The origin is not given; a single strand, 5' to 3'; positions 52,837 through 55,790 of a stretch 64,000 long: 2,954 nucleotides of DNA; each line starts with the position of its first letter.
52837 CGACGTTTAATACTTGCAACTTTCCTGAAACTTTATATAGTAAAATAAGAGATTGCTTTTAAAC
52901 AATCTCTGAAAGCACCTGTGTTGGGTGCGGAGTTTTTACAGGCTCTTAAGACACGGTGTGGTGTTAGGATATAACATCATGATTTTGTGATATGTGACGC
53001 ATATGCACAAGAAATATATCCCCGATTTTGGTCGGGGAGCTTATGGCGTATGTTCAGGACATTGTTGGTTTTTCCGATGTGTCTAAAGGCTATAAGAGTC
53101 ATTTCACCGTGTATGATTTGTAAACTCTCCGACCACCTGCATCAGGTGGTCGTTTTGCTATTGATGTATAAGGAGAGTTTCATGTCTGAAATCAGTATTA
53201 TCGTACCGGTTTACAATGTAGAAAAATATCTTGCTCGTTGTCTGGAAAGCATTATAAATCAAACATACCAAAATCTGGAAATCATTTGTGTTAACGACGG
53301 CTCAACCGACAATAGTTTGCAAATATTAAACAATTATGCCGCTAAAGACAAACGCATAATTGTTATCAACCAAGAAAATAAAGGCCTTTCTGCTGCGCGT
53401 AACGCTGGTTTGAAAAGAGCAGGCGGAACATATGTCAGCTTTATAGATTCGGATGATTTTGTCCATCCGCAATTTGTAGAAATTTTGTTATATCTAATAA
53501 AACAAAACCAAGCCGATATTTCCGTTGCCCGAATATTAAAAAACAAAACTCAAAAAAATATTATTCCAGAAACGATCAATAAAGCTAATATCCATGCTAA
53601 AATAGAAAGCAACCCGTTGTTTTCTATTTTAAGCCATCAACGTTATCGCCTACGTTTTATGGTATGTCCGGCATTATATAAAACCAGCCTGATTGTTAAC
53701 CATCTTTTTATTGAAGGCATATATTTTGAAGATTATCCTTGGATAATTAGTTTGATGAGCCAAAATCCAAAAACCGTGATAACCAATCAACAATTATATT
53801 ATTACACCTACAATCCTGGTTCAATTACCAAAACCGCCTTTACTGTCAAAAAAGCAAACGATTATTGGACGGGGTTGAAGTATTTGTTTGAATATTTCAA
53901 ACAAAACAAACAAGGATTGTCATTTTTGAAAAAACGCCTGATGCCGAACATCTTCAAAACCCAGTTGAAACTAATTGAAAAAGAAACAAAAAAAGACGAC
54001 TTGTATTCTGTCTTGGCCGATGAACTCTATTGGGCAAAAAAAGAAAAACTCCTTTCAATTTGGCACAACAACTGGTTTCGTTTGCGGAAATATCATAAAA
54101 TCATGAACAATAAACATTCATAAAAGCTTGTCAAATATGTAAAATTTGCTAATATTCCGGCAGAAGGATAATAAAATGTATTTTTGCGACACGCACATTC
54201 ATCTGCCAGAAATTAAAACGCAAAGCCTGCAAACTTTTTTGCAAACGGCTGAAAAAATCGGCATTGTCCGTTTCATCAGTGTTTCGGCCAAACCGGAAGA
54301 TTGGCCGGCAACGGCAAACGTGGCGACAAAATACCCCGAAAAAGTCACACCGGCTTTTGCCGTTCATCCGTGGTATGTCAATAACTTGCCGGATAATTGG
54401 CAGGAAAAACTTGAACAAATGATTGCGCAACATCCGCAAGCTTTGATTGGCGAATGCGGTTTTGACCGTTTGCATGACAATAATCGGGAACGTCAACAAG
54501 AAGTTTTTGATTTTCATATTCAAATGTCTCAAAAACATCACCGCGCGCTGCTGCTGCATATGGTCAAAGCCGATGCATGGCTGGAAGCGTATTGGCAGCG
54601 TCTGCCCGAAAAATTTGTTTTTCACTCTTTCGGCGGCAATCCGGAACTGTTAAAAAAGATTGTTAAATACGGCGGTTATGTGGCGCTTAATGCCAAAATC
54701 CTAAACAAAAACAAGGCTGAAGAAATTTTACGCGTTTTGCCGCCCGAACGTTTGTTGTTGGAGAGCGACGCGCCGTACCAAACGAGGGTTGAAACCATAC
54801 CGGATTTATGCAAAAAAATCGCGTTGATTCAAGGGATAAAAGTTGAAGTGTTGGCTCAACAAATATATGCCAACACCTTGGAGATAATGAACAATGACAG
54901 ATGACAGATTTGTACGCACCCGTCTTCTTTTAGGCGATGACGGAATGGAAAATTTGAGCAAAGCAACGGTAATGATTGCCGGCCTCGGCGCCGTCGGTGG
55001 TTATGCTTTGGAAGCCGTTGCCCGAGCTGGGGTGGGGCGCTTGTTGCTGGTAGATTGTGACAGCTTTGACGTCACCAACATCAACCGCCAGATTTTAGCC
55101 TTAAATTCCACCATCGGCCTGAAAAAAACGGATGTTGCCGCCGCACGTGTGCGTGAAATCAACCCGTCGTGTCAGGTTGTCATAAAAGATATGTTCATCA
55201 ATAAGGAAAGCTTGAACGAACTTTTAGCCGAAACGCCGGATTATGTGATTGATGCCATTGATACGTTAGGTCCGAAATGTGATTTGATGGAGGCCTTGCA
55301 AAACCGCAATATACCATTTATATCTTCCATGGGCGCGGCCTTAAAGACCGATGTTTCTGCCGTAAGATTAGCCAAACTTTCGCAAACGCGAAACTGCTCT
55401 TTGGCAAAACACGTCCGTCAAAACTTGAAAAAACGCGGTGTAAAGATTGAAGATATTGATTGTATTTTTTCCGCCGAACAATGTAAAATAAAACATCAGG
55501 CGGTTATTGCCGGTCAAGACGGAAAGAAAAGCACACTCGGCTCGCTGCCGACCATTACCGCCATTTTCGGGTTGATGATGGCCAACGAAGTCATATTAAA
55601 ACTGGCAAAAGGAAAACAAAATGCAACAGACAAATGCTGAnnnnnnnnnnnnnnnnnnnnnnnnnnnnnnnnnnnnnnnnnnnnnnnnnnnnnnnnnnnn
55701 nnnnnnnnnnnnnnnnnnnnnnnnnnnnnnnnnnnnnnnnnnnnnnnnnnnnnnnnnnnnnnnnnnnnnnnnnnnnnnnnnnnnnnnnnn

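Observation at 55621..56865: HydF-like GTPase that has lost all Fe-S cluster ligands, following tatD-tcdA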

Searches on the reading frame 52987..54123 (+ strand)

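Call 3: search_protein_families(library=ncbifam, proteins=[window:52987-54123:+], max_evalue=0.01)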
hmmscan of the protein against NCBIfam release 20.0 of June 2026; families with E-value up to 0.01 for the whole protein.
window:52987-54123:+ (378 aa): 28 families (the best 25 are shown)
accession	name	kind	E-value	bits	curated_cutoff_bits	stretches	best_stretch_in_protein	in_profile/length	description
NF007482.0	PRK10073.1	equivalog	7e-45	153.5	423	1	66-289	5-231/334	glycosyltransferase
NF047683.1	TeichurnBiosyTuaG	equivalog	4.5e-27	95.3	400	1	67-179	6-119/252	teichuronic acid biosynthesis protein TuaG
TIGR03937.1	PgaC_IcaA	equivalog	1.5e-22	80.1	422.3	1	23-175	2-154/407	poly-beta-1,6-N-acetyl-D-glucosamine synthase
NF041875.1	EPS_EpsD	equivalog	2.8e-22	79.5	370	1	69-194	1-126/325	exopolysaccharide biosynthesis glycosyltransferase EpsD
NF053739.1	GlytfEpsEBac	equivalog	1.2e-20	73.6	450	1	69-168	3-104/265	glycosyltransferase EpsE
NF041394.1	GtaseAglG_Halo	equivalog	2.4e-20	73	440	1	68-176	2-112/304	glucosyl-dolichyl phosphate glucuronosyltransferase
NF050050.1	ProtGlycPglI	equivalog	1.7e-19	70.3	500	1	66-296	1-222/306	GalNAc(5)-diNAcBac-PP-undecaprenol beta-1,3-glucosyltransferase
TIGR03965.1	mycofact_glyco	equivalog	1.8e-19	70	280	1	54-191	62-199/467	mycofactocin biosynthesis glycosyltransferase MftF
TIGR03111.1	glyc2_xrt_Gpos1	hypoth_equivalog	3.7e-17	62.3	363.95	1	64-177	46-163/439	TIGR03111 family XrtG-associated glycosyltransferase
NF038299.1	EPS_HpsN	equivalog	3.2e-13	49.3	425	1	68-186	2-122/317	hormogonium polysaccharide biosynthesis glycosyltransferase HpsN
NF038302.1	EPS_HpsE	equivalog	4.3e-13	48.9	300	1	68-168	2-108/307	hormogonium polysaccharide biosynthesis glycosyltransferase HpsE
NF007453.0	PRK10018.1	equivalog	9.6e-13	48.4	382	1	69-173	8-113/280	colanic acid biosynthesis glycosyltransferase WcaA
TIGR04242.1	nodulat_NodC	equivalog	1.2e-12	47.5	550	1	65-175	46-160/395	chitooligosaccharide synthase NodC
TIGR04283.1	glyco_like_mftF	equivalog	1.8e-12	47.3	182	1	69-178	1-104/221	TIGR04283 family arsenosugar biosynthesis glycosyltransferase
TIGR04017.1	WcaA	equivalog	9.9e-12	45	495.75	1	69-171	7-110/279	colanic acid biosynthesis glycosyltransferase WcaA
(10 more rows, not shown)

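Call 4: search_protein_families(library=pfam, proteins=[window:52987-54123:+], max_evalue=0.01)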
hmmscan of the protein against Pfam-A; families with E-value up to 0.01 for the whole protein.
window:52987-54123:+ (378 aa): 4 families
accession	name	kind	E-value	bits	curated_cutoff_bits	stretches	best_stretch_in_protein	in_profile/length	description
PF00535.33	Glycos_transf_2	-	1.2e-43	149.4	23.3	1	70-214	1-140/168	Glycosyl transferase family 2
PF10111.15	Glyco_tranf_2_2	-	1.5e-13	51.3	27.3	1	70-173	1-108/276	Glycosyltransferase like family 2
PF13641.12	Glyco_tranf_2_3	-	2.8e-12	47.6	27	1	69-177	3-117/230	Glycosyltransferase like family 2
PF13704.12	Glyco_tranf_2_4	-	0.00021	22.1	27.5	1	81-162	6-87/98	Glycosyl transferase family 2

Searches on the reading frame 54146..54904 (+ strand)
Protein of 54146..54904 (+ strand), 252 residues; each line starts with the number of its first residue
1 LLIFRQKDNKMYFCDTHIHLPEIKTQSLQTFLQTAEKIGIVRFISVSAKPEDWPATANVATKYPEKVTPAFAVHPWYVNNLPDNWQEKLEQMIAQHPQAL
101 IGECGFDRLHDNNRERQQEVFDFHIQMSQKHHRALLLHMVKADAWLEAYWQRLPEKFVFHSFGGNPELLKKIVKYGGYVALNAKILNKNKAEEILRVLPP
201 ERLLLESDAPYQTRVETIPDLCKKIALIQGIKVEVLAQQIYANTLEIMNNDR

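Call 3: search_protein_families(library=ncbifam, proteins=[window:54146-54904:+], max_evalue=0.01)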
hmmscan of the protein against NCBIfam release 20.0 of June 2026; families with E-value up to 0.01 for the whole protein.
window:54146-54904:+ (252 aa): 5 families
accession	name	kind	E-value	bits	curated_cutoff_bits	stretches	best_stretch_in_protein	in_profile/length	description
TIGR00010.1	TIGR00010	subfamily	9.3e-41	139.9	206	1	14-247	2-250/253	YchF/TatD family DNA exonuclease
NF041926.1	QatD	equivalog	4.5e-24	84.9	230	1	15-244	1-236/239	Qat anti-phage system TatD family nuclease QatD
NF008522.0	PRK11449.1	equivalog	3e-16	59.3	481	1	12-211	4-210/259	metal-dependent hydrolase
NF007745.0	PRK10425.1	equivalog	1.4e-15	57.2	395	1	31-213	20-208/260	3'-5' ssDNA/RNA exonuclease TatD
NF008075.0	PRK10812.1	equivalog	3.3e-13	49.5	438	1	11-245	1-251/265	metal-dependent hydrolase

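Call 4: search_protein_families(library=pfam, proteins=[window:54146-54904:+], max_evalue=0.01)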
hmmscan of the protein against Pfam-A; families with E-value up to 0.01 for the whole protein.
window:54146-54904:+ (252 aa): 1 family
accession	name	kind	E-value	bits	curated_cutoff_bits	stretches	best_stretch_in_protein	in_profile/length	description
PF01026.27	TatD_DNase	-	3e-46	158.3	27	1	14-247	1-251/253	TatD related DNase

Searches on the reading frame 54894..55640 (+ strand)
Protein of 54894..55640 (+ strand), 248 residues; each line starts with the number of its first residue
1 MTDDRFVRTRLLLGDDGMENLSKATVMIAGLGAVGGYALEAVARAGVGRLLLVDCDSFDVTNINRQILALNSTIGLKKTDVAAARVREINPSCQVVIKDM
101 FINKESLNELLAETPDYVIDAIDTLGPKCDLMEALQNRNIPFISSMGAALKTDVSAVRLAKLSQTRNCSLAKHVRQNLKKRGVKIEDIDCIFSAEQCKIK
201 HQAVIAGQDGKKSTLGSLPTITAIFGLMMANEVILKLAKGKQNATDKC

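Call 3: search_protein_families(library=ncbifam, proteins=[window:54894-55640:+], max_evalue=0.01)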
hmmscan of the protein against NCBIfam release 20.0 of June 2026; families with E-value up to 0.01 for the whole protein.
window:54894-55640:+ (248 aa): 24 families
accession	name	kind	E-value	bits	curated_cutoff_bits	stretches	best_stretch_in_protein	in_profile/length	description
NF011696.0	PRK15116.1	equivalog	4.1e-43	148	304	1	4-237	11-260/268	tRNA cyclic N6-threonylcarbamoyladenosine(37) synthase TcdA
NF006077.0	PRK08223.1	equivalog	3.7e-26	91.8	266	1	3-147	8-153/296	hypothetical protein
TIGR02356.1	adenyl_thiF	equivalog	4.9e-26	91.4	275.25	1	13-160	11-157/203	thiazole biosynthesis adenylyltransferase ThiF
NF004281.0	PRK05690.1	subfamily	1.5e-25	89.9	266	1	13-158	22-166/250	molybdopterin-synthase adenylyltransferase MoeB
NF006395.0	PRK08644.1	equivalog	3.5e-24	85.6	159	1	17-163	24-170/215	sulfur carrier protein ThiS adenylyltransferase ThiF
TIGR02355.1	moeB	equivalog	3.2e-22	79.1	376.55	1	16-158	17-158/240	molybdopterin-synthase adenylyltransferase MoeB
TIGR02354.1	thiF_fam2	equivalog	2.3e-21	76.6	152.2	1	18-164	16-162/200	thiamine biosynthesis protein ThiF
NF004111.0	PRK05600.1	equivalog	5.8e-21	75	437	1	16-143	34-160/371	ThiF family adenylyltransferase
NF006444.0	PRK08762.1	equivalog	1.7e-20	73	449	1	13-146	137-269/387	molybdopterin-synthase adenylyltransferase MoeB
NF047750.1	SAMPActivE1UbaA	equivalog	1.6e-18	67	450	1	13-161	22-167/270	SAMP-activating enzyme E1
NF005646.0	PRK07411.1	equivalog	1.4e-17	63.9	633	1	13-125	28-139/390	molybdopterin-synthase adenylyltransferase MoeB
NF006204.0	PRK08328.1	equivalog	2.7e-17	63.2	339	1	4-163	8-167/231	hypothetical protein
NF005902.0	PRK07878.1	equivalog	1.4e-16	60.4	647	1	13-126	32-144/392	adenylyltransferase/sulfurtransferase MoeZ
NF009123.0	PRK12475.1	subfamily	1.8e-16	60.4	510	1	5-145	4-147/338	MoeB/ThiF family adenylyltransferase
NF011424.0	PRK14851.1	subfamily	5.4e-16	57.7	1170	1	5-125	25-144/679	hypothetical protein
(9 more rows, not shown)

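Call 4: search_protein_families(library=pfam, proteins=[window:54894-55640:+], max_evalue=0.01)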
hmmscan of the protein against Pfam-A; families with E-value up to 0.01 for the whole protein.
window:54894-55640:+ (248 aa): 1 family
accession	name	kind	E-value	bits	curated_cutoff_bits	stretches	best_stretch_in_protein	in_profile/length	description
PF00899.27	ThiF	-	2.2e-41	142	28.1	1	12-241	9-206/238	ThiF family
